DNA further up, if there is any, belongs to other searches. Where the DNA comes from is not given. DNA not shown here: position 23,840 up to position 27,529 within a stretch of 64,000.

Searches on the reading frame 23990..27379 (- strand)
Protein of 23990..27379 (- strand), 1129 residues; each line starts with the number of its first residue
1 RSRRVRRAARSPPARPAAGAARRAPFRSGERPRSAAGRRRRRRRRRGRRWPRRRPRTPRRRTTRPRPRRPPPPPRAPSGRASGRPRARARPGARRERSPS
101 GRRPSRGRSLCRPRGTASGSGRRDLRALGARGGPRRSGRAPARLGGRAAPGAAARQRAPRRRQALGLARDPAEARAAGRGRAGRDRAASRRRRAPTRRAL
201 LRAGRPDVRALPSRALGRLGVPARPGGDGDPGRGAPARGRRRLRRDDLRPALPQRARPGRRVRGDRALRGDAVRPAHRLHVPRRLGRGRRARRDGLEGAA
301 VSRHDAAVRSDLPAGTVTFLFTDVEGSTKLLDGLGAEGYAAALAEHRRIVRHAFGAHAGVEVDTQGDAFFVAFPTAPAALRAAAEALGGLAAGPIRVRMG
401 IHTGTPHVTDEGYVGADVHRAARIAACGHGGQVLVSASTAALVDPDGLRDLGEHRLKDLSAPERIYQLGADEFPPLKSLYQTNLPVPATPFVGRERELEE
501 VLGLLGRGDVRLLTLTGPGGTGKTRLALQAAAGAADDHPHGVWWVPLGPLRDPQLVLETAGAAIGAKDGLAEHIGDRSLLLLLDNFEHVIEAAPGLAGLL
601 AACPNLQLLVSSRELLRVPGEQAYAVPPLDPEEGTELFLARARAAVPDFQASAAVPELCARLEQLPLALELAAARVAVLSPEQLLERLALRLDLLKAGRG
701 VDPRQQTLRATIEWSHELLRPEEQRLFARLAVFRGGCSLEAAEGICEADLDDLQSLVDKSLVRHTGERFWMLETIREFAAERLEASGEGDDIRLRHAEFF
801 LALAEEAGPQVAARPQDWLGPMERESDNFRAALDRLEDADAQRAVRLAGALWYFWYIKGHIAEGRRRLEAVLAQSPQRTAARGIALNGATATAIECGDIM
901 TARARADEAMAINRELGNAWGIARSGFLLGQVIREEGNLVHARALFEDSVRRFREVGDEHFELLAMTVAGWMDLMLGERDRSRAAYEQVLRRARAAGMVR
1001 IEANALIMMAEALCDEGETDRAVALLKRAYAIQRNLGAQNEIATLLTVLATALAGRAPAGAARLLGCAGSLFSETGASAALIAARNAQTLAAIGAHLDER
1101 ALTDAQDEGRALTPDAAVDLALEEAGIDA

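Call 46: search_protein_families(library=pfam, proteins=[window:23990-27379:-], max_evalue=0.00001)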
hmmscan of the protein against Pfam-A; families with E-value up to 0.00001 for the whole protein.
window:23990-27379:- (1129 aa): 3 families
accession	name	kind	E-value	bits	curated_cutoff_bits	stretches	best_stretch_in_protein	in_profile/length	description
PF13424.12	TPR_12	-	3.9e-10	40.2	30.1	1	928-994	8-76/77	Tetratricopeptide repeat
PF00211.25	Guanylate_cyc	-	4.3e-09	36.7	21.9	1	315-444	7-156/183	Adenylate and Guanylate cyclase catalytic domain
PF13191.12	AAA_16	-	5.7e-08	33.9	32.6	1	490-643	1-122/167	AAA ATPase domain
